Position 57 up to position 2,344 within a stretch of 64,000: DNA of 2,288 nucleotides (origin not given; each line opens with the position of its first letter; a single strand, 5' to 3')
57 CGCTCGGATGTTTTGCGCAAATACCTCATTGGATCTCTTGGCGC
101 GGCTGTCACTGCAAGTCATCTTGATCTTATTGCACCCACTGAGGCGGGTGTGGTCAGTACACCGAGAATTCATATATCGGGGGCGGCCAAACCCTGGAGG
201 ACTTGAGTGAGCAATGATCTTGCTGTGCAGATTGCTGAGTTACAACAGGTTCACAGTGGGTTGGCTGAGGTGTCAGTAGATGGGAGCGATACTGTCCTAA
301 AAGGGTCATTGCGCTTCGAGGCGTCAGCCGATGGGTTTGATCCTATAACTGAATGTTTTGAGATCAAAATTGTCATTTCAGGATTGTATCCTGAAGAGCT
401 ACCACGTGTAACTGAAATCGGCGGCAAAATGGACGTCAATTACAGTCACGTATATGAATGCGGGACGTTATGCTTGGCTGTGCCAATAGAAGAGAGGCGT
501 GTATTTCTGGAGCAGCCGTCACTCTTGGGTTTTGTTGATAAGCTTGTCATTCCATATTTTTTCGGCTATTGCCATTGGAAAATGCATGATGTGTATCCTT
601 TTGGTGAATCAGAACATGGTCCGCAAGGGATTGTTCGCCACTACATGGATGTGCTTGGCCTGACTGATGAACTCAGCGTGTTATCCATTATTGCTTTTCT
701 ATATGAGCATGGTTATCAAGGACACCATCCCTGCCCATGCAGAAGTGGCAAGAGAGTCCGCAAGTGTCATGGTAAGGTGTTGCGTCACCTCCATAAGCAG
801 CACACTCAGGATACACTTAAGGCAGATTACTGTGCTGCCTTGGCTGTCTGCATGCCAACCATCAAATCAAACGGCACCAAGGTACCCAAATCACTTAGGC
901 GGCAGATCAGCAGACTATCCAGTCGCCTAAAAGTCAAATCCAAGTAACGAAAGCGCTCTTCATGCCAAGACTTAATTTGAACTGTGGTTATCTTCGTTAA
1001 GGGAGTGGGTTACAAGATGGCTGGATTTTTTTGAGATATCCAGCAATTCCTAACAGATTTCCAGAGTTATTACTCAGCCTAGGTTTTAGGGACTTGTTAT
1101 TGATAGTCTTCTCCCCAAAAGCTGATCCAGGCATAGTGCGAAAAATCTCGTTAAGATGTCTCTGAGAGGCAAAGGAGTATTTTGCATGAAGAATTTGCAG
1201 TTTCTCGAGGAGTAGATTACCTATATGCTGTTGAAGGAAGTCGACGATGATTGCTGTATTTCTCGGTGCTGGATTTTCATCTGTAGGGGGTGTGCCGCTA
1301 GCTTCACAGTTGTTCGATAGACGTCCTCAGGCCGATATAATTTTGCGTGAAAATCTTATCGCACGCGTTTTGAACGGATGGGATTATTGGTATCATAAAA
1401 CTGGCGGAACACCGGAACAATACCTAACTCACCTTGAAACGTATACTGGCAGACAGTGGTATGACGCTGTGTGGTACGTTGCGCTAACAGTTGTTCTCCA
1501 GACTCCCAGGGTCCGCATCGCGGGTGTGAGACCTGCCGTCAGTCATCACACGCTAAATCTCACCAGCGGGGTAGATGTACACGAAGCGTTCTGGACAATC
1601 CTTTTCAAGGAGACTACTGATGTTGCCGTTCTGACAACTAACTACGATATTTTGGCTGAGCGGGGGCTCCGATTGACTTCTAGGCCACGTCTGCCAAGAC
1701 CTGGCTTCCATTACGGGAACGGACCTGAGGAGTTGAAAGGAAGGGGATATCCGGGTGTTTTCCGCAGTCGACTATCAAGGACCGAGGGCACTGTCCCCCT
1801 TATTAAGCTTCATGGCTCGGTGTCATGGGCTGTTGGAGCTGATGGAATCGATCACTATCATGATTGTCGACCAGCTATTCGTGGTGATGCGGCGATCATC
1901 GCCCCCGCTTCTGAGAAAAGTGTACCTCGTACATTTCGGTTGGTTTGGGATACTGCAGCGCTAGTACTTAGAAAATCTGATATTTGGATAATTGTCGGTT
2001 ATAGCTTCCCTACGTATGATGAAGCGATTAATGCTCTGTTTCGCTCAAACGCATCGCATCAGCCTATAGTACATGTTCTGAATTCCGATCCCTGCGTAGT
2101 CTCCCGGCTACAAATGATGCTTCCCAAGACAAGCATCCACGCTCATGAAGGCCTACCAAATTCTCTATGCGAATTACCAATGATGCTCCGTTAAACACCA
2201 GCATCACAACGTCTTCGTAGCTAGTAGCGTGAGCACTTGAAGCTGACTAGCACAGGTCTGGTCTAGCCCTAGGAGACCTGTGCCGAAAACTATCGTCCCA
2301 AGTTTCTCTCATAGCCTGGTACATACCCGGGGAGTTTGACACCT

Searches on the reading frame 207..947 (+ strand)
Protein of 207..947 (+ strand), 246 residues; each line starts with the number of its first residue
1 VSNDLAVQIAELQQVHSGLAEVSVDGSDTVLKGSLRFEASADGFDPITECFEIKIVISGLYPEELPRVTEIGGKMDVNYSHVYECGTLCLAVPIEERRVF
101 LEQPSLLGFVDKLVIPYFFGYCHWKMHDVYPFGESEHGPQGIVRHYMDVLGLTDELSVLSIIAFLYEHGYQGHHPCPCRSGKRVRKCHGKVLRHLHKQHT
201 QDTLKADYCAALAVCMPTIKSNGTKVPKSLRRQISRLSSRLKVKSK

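Call 3: search_protein_families(library=pfam, proteins=[window:207-947:+], max_evalue=0.1)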
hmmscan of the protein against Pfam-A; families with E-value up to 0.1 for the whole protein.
window:207-947:+ (246 aa): 0 families

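Call 4: search_protein_families(library=padloc, proteins=[window:207-947:+], max_evalue=0.1)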
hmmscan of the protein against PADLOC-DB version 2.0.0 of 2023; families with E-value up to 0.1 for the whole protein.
window:207-947:+ (246 aa): 9 families
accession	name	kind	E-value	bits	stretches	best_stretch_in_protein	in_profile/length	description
PDLC00871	E2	-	3.2e-75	250.9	1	3-241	5-239/241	E2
PDLC00870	E2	-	1.1e-49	167.5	1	3-209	6-211/223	E2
PDLC00872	E2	-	4.3e-47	158.4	1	5-208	4-205/216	E2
PDLC00865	E2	-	3.6e-41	139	1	3-205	6-205/219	E2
PDLC00859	E2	-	6.8e-38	128.4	1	7-190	7-193/221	E2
PDLC00861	E2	-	3.8e-30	103.1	1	4-205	15-211/232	E2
PDLC00833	E1-E2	-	1.4e-23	81.6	1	15-208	17-209/222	E1-E2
PDLC04423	PDC-M11B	-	0.0012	16.9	1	48-141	44-137/164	-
PDLC00836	E1-E2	-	0.016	11.8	1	51-92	60-101/602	E1-E2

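Call 5: search_protein_families(library=ncbifam, proteins=[window:207-947:+], max_evalue=0.1)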
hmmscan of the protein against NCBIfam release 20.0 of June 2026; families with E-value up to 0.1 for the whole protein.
window:207-947:+ (246 aa): 0 families

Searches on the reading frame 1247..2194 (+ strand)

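Call 3: search_protein_families(library=pfam, proteins=[window:1247-2194:+], max_evalue=0.1)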
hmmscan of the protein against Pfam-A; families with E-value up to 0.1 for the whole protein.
window:1247-2194:+ (315 aa): 1 family
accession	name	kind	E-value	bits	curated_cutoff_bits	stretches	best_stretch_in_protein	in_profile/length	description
PF13289.12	SIR2_2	-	0.00015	22.3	24.5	1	127-268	2-105/141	SIR2-like domain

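Call 4: search_protein_families(library=padloc, proteins=[window:1247-2194:+], max_evalue=0.1)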
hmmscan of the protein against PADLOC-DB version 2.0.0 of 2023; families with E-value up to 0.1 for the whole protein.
window:1247-2194:+ (315 aa): 18 families
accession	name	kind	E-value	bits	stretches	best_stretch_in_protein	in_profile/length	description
PDLC04081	SIR2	-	3e-10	37.8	2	4-139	21-151/345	-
PDLC04087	SIR2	-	9.1e-10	35.9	1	117-271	124-276/343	-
PDLC04093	SIR2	-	6.3e-09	33.3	1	115-278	141-301/395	-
PDLC04084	SIR2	-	5e-08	30.6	1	110-264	161-326/414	-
PDLC02414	Aga_SIR2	-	8.7e-08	29.8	1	117-282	110-259/313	-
PDLC04088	SIR2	-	1.6e-05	22.2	1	122-272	170-317/390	-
PDLC04082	SIR2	-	3.9e-05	20.7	1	179-254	187-262/345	-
PDLC02408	Aga_SIR2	-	4.2e-05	20.8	1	124-283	147-289/343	Class II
PDLC04096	SIR2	-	7.3e-05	20.4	1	115-262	12-155/230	-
PDLC04090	SIR2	-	0.00025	18.3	1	128-263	192-333/426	-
PDLC04092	SIR2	-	0.00094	16.6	1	170-255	151-237/318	-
PDLC04078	SIR2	-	0.0018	16.1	1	177-275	8-111/171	-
PDLC04094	SIR2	-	0.0026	15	1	115-200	139-216/399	-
PDLC04080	SIR2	-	0.0089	13.2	1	182-201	189-208/347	-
PDLC04079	SIR2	-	0.01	12.4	1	127-201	187-265/430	-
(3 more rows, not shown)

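Call 5: search_protein_families(library=ncbifam, proteins=[window:1247-2194:+], max_evalue=0.1)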
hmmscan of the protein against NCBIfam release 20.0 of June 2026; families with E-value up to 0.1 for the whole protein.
window:1247-2194:+ (315 aa): 0 families
